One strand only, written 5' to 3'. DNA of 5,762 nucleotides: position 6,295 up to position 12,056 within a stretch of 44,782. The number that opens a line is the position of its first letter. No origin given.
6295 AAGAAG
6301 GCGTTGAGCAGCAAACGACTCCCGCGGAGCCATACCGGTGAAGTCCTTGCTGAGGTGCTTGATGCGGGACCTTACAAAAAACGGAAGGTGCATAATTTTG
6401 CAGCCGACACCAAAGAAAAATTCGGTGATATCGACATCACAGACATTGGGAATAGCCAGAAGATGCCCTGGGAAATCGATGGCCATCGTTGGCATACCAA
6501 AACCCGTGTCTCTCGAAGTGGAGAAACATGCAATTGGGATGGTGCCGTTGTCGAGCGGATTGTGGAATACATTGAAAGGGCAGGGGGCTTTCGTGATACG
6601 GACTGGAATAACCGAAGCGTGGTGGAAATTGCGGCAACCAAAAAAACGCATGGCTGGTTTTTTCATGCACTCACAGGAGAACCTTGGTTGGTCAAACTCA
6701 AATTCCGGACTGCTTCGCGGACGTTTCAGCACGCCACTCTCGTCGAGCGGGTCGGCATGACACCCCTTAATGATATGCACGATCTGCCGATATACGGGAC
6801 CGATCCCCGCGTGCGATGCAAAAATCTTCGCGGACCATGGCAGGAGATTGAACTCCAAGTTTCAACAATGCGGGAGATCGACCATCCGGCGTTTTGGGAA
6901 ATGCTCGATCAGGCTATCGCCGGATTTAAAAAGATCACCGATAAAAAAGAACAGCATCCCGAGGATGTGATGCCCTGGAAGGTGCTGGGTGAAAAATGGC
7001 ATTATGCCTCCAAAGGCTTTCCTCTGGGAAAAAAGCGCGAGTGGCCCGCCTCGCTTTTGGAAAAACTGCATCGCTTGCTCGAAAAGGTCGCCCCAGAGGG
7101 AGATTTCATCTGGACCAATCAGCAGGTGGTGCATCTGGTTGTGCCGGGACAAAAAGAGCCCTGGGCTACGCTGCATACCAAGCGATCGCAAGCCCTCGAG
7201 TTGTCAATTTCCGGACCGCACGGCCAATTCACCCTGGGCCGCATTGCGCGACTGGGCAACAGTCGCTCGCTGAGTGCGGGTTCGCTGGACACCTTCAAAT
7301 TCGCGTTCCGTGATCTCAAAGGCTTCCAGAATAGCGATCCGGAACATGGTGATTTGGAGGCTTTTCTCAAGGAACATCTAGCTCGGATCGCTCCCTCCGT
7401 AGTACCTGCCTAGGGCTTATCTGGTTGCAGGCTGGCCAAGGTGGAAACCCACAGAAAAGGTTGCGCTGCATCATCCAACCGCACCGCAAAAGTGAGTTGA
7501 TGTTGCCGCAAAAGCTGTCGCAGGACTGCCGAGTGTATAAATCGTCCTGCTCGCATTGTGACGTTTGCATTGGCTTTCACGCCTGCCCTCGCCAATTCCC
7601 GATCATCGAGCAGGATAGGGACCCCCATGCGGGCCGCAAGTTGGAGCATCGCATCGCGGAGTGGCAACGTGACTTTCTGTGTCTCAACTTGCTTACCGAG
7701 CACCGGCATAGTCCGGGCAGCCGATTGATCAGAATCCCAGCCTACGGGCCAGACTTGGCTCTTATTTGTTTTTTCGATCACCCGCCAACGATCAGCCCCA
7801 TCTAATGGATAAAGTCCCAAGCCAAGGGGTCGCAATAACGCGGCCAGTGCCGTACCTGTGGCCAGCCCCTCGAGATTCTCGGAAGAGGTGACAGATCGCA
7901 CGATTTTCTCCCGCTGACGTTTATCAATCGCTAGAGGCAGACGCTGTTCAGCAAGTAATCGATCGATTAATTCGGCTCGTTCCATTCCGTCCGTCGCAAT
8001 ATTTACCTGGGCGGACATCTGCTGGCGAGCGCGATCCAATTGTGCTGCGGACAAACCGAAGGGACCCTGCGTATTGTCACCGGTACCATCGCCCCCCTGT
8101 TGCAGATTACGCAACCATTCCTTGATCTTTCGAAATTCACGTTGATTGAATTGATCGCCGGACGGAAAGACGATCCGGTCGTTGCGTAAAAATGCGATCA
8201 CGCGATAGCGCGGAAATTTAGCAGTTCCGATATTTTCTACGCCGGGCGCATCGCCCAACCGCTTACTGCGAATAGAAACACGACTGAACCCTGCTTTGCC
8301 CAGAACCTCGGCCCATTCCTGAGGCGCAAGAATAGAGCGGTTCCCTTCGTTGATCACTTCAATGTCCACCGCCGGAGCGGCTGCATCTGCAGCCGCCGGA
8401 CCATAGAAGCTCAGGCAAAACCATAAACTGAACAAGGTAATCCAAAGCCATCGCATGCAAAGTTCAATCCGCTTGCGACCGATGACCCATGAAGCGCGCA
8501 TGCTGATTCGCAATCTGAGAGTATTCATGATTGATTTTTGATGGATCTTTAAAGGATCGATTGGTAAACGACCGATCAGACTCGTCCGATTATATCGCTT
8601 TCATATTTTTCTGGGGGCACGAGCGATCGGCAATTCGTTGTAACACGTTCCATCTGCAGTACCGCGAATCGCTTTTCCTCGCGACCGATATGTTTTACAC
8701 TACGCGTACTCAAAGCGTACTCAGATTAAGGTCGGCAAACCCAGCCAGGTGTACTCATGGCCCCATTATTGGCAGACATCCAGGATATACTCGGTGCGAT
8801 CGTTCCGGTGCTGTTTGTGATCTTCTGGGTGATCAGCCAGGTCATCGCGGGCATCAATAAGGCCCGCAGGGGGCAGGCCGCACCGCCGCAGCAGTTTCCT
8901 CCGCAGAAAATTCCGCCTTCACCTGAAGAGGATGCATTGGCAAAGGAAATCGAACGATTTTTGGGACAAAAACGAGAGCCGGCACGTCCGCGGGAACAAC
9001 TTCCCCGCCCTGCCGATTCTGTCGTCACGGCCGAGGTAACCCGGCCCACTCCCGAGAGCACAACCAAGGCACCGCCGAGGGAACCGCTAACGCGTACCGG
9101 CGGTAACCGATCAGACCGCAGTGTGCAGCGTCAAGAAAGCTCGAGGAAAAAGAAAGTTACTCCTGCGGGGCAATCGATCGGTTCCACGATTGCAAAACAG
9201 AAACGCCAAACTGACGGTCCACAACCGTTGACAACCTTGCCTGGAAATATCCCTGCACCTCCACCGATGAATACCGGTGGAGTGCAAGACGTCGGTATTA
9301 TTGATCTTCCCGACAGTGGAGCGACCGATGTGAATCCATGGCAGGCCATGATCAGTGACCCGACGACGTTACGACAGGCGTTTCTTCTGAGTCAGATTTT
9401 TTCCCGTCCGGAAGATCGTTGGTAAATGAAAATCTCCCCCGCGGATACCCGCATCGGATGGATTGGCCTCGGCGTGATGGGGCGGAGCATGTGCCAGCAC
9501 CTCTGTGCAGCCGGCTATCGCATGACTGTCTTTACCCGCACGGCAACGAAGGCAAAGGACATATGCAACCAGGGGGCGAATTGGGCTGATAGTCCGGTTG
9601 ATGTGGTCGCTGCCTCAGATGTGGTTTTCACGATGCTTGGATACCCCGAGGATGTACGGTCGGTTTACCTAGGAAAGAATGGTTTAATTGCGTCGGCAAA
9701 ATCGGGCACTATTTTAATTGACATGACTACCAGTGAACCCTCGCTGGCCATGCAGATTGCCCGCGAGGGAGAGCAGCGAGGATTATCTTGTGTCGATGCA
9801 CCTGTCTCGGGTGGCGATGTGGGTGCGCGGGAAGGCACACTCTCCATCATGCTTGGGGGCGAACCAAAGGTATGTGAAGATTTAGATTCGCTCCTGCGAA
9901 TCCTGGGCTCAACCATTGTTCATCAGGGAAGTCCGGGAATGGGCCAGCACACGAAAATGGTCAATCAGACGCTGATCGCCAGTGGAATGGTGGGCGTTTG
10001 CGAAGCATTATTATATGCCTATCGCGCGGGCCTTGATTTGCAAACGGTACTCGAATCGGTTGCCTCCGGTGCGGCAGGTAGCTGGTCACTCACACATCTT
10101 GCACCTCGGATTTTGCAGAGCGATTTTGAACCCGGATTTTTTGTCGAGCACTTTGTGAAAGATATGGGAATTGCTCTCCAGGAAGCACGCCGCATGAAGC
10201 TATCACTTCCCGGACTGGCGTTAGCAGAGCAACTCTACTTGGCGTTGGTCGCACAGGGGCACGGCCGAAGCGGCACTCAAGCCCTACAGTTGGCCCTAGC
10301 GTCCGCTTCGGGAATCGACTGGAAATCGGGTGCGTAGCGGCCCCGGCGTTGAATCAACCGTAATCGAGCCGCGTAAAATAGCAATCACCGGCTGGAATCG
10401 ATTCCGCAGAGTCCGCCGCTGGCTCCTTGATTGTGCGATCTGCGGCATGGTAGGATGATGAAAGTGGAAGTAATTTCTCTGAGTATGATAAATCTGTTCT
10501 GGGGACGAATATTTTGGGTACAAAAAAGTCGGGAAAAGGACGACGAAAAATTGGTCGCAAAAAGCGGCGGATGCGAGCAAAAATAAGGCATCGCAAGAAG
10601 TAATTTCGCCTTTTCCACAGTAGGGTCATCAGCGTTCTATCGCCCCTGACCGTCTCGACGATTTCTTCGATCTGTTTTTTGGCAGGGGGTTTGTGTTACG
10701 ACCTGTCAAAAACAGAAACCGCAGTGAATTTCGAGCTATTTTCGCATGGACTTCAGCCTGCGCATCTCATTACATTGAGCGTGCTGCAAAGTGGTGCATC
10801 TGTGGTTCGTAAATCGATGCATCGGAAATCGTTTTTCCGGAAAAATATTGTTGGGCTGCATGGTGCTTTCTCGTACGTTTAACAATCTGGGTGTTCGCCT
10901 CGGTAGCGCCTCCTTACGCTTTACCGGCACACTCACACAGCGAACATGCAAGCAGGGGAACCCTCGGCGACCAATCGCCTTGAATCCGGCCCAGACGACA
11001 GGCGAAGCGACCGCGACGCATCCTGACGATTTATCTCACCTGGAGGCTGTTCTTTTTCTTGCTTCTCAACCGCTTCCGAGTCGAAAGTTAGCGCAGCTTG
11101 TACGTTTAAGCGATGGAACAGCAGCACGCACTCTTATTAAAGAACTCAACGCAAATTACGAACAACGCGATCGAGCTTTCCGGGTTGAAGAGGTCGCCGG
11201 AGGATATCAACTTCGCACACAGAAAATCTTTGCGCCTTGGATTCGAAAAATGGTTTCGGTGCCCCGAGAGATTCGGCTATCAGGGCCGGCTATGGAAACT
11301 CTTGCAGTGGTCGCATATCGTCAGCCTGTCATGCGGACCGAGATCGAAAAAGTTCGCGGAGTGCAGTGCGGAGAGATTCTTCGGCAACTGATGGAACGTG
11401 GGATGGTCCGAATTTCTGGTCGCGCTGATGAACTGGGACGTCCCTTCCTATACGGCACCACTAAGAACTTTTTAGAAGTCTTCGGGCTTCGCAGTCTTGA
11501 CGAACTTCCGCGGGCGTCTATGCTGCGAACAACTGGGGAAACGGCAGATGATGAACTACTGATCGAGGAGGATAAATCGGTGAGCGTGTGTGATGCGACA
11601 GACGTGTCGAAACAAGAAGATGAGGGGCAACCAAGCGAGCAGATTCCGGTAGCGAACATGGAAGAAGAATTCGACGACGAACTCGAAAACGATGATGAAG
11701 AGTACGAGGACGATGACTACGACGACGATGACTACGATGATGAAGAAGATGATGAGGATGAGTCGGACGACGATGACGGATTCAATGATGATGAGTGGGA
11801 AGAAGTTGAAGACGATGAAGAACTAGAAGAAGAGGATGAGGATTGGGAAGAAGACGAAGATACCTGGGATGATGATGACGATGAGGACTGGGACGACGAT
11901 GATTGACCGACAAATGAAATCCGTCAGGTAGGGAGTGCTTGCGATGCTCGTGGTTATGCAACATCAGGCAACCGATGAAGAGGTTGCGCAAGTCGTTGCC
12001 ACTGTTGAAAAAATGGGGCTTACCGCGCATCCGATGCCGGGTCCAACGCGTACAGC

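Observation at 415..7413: Covalent UvrA-UvrA tandem: two complete, diverged UvrA units (four ABC ATPase sites) in one 2332-aa chain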

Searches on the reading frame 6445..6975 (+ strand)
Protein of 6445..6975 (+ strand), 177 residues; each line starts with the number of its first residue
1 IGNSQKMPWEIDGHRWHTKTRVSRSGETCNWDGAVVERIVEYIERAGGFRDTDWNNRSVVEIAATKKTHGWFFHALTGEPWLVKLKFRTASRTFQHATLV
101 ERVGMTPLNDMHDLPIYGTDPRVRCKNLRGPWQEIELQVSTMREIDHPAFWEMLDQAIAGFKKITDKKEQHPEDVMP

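Call 78: predict_structure(alignment_id=A2)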
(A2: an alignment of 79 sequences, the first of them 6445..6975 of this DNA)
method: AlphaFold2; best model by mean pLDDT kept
length: 177 residues; sequences in the alignment: 79
mean_pLDDT: 90.7   pTM: 0.86
mean pLDDT of the five models: 90.7, 90.5, 89.9, 88.8, 87.1
residues with pLDDT >= 90: 119; 70-90: 50; 50-70: 6; < 50: 2
segments of 3 or more residues with pLDDT < 50: none
pLDDT, mean of each block of 10 residues (from residue 1): 70 88 88 96 97 93 94 96 97 94 86 82 93 96 95 98 92 69
secondary structure, 60 per line:
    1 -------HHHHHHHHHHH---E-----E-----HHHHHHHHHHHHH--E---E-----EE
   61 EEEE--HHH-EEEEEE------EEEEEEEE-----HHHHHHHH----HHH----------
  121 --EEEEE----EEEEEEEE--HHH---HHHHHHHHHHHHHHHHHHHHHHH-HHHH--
elements in order: H8-18 H34-46 E59-64 E71-76 E83-90 H96-103 E123-127 E132-139 H148-170 H172-175

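Call 80: fold_search(model_id=the predicted structure, library=pdb)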
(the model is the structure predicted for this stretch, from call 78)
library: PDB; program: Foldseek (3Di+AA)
matches with E <= 10: 673; with E <= 0.001: 0
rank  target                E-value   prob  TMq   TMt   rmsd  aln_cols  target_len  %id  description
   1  8q8o_A                1.2e-02  0.75  0.27  0.31  11.4       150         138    9  PA14_16140 protein: the regulator of an operon involved in the biofilm formation in PA14 P. aeruginosa (released 2024-02-28)
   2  1ttw_A                2.6e-02  0.87  0.32  0.44   7.8       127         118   14  Crystal structure of the Yersinia Pestis type III secretion chaperone SycH in complex with a stable fragment of YscM2 (released 2004-08-31)
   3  1xkp_B                3.0e-02  0.80  0.29  0.39   8.6       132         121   11  Crystal structure of the virulence factor YopN in complex with its heterodimeric chaperone SycN-YscB (released 2005-03-22)
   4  1yb3                  3.6e-02  0.66  0.31  0.33   9.8       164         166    9  Conserved hypothetical protein Pfu-178653-001 from Pyrococcus furiosus (released 2005-02-01)
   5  1s28_A                7.3e-02  0.44  0.28  0.34  10.8       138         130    8  Crystal Structure of AvrPphF ORF1, the Chaperone for the Type III Effector AvrPphF ORF2 from P. syringae (released 2004-09-14)
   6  1jya_B                1.2e-01  0.44  0.28  0.36   8.5       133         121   10  Crystal Structure of SycE (released 2001-10-31)
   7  7uw5_A                1.3e-01  0.15  0.21  0.07  15.8       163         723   10  EcMscK G924S mutant in a closed conformation (released 2022-11-23)
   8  3cxj_A                1.9e-01  0.33  0.30  0.34  10.8       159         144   12  Crystal structure of an uncharacterized protein from Methanothermobacter thermautotrophicus (released 2008-05-13)
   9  4h5b_B                2.0e-01  0.28  0.29  0.33  11.6       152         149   12  Crystal Structure of DR_1245 from Deinococcus radiodurans (released 2013-01-30)
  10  7ux1_A                2.0e-01  0.12  0.22  0.07  16.1       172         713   11  EcMscK in an Open Conformation (released 2022-11-23)
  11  4gf3_A                2.2e-01  0.35  0.27  0.36   7.7       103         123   14  Structure of a SycH-YopH Chaperone-Effector Complex (released 2013-03-27)
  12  6vu7_B                2.2e-01  0.30  0.30  0.34   8.7       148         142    9  Crystal structure of YbjN, a putative transcription regulator from E. coli (released 2020-03-11)
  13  9e68_A                2.4e-01  0.12  0.20  0.19  14.4       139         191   11  Cryo-EM structure of MscS/YnaI chimera in DOPC nanodiscs (released 2025-08-27)
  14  9h2p_A                2.4e-01  0.11  0.20  0.12  18.2       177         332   10  YnaI in its open conformation purified in DDM showing ligand-filled pockets (released 2025-09-24)
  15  5fr7_A                2.5e-01  0.25  0.30  0.34   9.2       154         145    9  Erwinia amylovora AmyR amylovoran repressor, a member of the YbjN protein family (released 2017-01-18)
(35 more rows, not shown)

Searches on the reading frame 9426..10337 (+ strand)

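Call 22: search_protein_families(library=pfam, proteins=[window:9426-10337:+], max_evalue=0.1)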
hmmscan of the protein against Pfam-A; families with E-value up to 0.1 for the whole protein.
window:9426-10337:+ (303 aa): 8 families
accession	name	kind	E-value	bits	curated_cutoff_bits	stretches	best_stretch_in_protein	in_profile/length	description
PF03446.21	NAD_binding_2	-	2e-51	174.6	21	1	9-167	1-159/161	NAD binding domain of 6-phosphogluconate dehydrogenase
PF14833.11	NAD_binding_11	-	2.8e-36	124.9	30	1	171-287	1-118/122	NAD-binding of NADP-dependent 3-hydroxyisobutyrate dehydrogenase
PF01488.26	Shikimate_DH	-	9.8e-07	29.4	24.3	1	7-86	12-98/138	Shikimate / quinate 5-dehydrogenase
PF03807.23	F420_oxidored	-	2.3e-06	28.6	21.6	1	9-101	1-92/94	NADP oxidoreductase coenzyme F420-dependent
PF02826.25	2-Hacid_dh_C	-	1.4e-05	24.9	25.1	1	6-100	35-126/178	D-isomer specific 2-hydroxyacid dehydrogenase, NAD binding domain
PF02558.23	ApbA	-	0.029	14.5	22.2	1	11-56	2-46/150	Ketopantoate reductase PanE/ApbA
PF02737.24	3HCDH_N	-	0.042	14.2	22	1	10-46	2-38/180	3-hydroxyacyl-CoA dehydrogenase, NAD binding domain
PF13241.12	NAD_binding_7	-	0.082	13.9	22.1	0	7-121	7-88/104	Putative NAD(P)-binding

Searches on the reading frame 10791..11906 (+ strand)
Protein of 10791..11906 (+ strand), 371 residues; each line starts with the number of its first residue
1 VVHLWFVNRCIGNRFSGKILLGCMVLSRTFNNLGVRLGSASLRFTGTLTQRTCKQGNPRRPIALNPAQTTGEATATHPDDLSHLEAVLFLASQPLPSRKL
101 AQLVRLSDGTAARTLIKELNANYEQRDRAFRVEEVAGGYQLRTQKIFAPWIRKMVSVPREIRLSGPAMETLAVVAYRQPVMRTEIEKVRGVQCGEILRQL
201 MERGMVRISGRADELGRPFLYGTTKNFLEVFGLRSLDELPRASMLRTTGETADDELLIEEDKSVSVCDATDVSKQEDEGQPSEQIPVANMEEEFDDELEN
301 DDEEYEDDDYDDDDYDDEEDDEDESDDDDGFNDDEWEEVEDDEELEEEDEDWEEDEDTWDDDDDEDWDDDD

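Call 22: search_protein_families(library=pfam, proteins=[window:10791-11906:+], max_evalue=0.1)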
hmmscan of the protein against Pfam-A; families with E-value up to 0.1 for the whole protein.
window:10791-11906:+ (371 aa): 1 family
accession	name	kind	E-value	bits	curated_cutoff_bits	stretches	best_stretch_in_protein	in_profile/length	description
PF04079.22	SMC_ScpB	-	3.5e-54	183.1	27.4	1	83-241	2-159/160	Segregation and condensation complex subunit ScpB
